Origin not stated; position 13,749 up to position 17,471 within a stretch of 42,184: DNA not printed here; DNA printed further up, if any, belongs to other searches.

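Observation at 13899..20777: HdrA-REC is translationally coupled to a sensor kinase and a REC-kinase hybrid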

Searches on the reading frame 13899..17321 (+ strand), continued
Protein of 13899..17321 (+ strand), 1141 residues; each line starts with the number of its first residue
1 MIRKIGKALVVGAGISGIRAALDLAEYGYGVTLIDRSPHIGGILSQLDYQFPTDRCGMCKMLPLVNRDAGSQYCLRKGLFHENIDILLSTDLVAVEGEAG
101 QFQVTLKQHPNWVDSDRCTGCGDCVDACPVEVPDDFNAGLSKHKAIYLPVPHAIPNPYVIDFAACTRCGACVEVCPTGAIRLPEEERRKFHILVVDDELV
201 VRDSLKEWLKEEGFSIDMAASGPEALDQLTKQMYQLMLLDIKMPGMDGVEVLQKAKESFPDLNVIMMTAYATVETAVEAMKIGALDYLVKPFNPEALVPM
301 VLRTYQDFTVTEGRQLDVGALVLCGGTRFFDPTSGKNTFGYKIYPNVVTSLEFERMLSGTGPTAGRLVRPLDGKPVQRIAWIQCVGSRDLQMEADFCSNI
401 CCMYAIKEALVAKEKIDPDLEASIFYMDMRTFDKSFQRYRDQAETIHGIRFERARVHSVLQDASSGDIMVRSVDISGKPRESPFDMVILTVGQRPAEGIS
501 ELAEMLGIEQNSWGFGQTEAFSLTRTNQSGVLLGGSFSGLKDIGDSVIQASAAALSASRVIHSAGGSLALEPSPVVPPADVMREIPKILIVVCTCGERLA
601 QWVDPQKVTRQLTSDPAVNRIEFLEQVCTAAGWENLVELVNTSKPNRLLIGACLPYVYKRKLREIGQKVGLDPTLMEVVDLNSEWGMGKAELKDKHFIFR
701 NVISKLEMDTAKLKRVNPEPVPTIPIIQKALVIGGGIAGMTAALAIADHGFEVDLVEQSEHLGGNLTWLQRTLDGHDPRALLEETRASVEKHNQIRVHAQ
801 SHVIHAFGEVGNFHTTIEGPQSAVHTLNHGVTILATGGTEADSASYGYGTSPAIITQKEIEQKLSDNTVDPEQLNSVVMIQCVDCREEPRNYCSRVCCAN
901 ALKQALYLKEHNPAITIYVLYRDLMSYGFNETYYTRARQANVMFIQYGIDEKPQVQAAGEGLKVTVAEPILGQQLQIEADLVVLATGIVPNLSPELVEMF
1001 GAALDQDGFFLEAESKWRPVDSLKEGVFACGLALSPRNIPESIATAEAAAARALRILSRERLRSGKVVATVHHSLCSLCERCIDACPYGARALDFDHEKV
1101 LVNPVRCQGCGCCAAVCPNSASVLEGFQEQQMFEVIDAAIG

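Call 63: predict_structure(alignment_id=A5)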
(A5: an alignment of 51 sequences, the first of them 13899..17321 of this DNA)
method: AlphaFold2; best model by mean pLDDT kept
length: 1141 residues; sequences in the alignment: 51
mean_pLDDT: 68.9   pTM: 0.65
mean pLDDT of the five models: 68.9, 67.3, 62.4, 54.6, 51.8
residues with pLDDT >= 90: 118; 70-90: 497; 50-70: 298; < 50: 228
segments of 3 or more residues with pLDDT < 50: 1-3, 38-78, 129-159, 243-245, 327-342, 358-362, 385-400, 428-436, 539-542, 572-577, 685-693, 716-719, 883-895, 924-931, 1014-1019, 1066-1079, 1109-1112, 1114-1141
pLDDT, mean of each block of 10 residues (from residue 1): 67 74 80 65 46 33 27 41 69 85 79 58 56 34 37 38 58 71 66 76 75 82 84 87 60 84 74 60 62 63 66 76 66 42 64 56 63 84 51 40 68 77 69 45 78 74 82 72 84 57 84 74 87 68 66 90 69 48 76 72 77 82 78 84 87 70 77 78 50 62 77 56 80 91 93 92 64 69 92 93 89 92 89 81 68 83 83 90 45 53 86 91 49 69 76 75 80 84 74 84 71 51 78 64 86 84 55 44 54 62 55 43 37 37 33
secondary structure, 60 per line:
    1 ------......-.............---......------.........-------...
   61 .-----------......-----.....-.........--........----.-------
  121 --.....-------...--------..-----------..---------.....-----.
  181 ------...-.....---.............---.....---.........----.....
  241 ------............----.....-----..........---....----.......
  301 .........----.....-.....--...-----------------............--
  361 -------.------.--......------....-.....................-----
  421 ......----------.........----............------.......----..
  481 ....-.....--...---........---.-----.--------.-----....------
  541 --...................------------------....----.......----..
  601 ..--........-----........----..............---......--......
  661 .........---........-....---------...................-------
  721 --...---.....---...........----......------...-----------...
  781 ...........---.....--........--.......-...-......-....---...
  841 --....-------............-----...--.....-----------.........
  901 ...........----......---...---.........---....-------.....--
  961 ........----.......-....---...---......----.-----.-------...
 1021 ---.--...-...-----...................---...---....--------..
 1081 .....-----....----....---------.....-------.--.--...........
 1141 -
elements in order (helices of 4 or more, strands of 3 or more residues): E7-12 H14-26 E30-35 H42-50 H58-61 H73-78 E84-88 E90-98 E101-108 H123-127 H170-174 E191-195 H199-211 E215-219 H223-231 E236-240 H247-258 E263-267 H273-282 E286-289 H294-309 E314-318 E320-324 E327-329 E347-349 H350-358 E378-383 H390-393 H395-415 E421-426 H437-445 E450-461 E468-474 E479-484 E486-490 E493-495 H499-506 E531-534 H543-561 H580-583 E588-594 H599-602 H605-612 E618-625 H630-643 E647-652 H655-669 E676-680 H682-685 H695-713 E723-725 E729-733 H737-747 E752-757 H778-791 E795-799 E802-809 E812-818 E824-829 E831-834 E838-840 H843-846 E854-856 H857-865 E876-880 H892-911 E916-921 H931-939 E943-946 E954-958 E961-968 E973-979 E981-984 E988-990 H994-999 E1027-1029 H1039-1057 E1061-1063 E1067-1070 H1079-1085 E1091-1094 E1099-1102 H1112-1116 H1130-1140
